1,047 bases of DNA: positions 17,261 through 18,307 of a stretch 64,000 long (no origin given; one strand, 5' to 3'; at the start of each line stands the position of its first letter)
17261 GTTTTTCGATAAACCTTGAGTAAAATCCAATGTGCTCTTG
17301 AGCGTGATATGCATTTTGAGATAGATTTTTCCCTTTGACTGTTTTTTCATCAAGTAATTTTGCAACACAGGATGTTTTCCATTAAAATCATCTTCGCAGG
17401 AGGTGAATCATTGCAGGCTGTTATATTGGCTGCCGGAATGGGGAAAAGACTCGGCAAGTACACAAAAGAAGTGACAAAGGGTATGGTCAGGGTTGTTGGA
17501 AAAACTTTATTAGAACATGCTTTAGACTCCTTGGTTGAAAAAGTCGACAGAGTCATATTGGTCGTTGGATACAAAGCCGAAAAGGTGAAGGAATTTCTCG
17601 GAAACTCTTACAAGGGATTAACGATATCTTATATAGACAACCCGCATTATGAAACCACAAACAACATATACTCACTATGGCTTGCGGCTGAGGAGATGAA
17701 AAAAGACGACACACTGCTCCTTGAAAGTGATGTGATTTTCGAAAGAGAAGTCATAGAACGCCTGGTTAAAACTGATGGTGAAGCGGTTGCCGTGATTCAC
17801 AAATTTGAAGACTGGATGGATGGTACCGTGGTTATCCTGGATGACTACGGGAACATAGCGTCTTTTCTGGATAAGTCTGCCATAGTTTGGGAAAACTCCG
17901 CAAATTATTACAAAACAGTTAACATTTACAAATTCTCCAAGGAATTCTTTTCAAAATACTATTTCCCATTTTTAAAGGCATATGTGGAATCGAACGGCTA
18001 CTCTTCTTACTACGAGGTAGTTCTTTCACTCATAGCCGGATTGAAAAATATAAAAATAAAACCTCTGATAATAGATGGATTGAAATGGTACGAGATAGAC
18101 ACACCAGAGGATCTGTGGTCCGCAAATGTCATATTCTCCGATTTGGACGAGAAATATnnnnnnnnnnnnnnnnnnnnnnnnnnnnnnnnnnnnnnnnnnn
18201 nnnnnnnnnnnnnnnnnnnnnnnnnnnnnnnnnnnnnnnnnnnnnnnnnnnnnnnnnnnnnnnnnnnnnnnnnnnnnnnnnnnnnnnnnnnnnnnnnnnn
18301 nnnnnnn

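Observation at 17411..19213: Unusual fusion of a LicC-like nucleotidyltransferase with a HisC/CobD-like PLP enzyme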

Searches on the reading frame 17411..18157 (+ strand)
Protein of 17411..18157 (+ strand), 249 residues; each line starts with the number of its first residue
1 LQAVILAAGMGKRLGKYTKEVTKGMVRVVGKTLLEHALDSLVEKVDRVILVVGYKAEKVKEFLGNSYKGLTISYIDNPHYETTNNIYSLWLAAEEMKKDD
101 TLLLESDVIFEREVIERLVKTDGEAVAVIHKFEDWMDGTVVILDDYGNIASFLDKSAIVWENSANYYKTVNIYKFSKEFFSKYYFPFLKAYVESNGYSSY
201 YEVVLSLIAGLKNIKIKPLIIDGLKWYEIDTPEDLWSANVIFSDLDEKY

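Call 65: search_solved_structures(query=window:17411-18157:+, max_evalue=0.0001, show_alignments=4)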
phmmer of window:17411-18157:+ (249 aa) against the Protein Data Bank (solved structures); distinct sequences matched with E-value up to 0.0001: 13.
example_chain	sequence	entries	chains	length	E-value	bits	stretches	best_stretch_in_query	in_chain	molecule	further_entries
1jyk_A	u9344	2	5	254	5.5e-11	45.7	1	2-107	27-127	CTP:phosphocholine Cytidylyltransferase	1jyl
2xme_A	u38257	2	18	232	6.5e-10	42.2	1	1-150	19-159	CTP-INOSITOL-1-PHOSPHATE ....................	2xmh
6pd1_A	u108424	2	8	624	1.4e-09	41.1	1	2-235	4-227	Nucleotidyl transferase/aminotransferase, class V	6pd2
4mnd_A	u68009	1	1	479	4.3e-09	39.5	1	1-149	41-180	CTP L-myo-inositol-1-phosphate cytidylyltransferase/CDP-L-myo-inositol myo-inositolphospho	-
8yre_D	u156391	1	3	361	1e-07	34.9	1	1-165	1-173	Mannose-1-phosphate guanylyltransferase 1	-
7x8j_A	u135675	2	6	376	1.1e-07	34.8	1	1-165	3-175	Mannose-1-phosphate guanylyltransferase 1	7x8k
7whr_B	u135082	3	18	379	1.7e-07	34.2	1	1-158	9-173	Nucleotidyl transferase family protein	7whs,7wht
5z09_A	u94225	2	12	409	3.3e-06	30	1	1-181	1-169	Dual sugar-1-phosphate nucleotidylyltransferase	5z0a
2ggo_A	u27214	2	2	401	6.3e-06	29.1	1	1-181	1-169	401aa long hypothetical glucose-1-phosphate thymidylyltransferase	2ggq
7d72_K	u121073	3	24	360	1.1e-05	28.3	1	1-165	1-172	Mannose-1-phosphate guanyltransferase beta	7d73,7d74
4jd0_A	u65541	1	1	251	1.3e-05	28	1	2-235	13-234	Nucleotidyl transferase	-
9dqf_A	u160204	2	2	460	2.5e-05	27.1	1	2-65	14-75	Bifunctional protein GlmU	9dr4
4y7t_A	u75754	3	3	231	8.7e-05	25.4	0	1-87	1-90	Nucleotidyl transferase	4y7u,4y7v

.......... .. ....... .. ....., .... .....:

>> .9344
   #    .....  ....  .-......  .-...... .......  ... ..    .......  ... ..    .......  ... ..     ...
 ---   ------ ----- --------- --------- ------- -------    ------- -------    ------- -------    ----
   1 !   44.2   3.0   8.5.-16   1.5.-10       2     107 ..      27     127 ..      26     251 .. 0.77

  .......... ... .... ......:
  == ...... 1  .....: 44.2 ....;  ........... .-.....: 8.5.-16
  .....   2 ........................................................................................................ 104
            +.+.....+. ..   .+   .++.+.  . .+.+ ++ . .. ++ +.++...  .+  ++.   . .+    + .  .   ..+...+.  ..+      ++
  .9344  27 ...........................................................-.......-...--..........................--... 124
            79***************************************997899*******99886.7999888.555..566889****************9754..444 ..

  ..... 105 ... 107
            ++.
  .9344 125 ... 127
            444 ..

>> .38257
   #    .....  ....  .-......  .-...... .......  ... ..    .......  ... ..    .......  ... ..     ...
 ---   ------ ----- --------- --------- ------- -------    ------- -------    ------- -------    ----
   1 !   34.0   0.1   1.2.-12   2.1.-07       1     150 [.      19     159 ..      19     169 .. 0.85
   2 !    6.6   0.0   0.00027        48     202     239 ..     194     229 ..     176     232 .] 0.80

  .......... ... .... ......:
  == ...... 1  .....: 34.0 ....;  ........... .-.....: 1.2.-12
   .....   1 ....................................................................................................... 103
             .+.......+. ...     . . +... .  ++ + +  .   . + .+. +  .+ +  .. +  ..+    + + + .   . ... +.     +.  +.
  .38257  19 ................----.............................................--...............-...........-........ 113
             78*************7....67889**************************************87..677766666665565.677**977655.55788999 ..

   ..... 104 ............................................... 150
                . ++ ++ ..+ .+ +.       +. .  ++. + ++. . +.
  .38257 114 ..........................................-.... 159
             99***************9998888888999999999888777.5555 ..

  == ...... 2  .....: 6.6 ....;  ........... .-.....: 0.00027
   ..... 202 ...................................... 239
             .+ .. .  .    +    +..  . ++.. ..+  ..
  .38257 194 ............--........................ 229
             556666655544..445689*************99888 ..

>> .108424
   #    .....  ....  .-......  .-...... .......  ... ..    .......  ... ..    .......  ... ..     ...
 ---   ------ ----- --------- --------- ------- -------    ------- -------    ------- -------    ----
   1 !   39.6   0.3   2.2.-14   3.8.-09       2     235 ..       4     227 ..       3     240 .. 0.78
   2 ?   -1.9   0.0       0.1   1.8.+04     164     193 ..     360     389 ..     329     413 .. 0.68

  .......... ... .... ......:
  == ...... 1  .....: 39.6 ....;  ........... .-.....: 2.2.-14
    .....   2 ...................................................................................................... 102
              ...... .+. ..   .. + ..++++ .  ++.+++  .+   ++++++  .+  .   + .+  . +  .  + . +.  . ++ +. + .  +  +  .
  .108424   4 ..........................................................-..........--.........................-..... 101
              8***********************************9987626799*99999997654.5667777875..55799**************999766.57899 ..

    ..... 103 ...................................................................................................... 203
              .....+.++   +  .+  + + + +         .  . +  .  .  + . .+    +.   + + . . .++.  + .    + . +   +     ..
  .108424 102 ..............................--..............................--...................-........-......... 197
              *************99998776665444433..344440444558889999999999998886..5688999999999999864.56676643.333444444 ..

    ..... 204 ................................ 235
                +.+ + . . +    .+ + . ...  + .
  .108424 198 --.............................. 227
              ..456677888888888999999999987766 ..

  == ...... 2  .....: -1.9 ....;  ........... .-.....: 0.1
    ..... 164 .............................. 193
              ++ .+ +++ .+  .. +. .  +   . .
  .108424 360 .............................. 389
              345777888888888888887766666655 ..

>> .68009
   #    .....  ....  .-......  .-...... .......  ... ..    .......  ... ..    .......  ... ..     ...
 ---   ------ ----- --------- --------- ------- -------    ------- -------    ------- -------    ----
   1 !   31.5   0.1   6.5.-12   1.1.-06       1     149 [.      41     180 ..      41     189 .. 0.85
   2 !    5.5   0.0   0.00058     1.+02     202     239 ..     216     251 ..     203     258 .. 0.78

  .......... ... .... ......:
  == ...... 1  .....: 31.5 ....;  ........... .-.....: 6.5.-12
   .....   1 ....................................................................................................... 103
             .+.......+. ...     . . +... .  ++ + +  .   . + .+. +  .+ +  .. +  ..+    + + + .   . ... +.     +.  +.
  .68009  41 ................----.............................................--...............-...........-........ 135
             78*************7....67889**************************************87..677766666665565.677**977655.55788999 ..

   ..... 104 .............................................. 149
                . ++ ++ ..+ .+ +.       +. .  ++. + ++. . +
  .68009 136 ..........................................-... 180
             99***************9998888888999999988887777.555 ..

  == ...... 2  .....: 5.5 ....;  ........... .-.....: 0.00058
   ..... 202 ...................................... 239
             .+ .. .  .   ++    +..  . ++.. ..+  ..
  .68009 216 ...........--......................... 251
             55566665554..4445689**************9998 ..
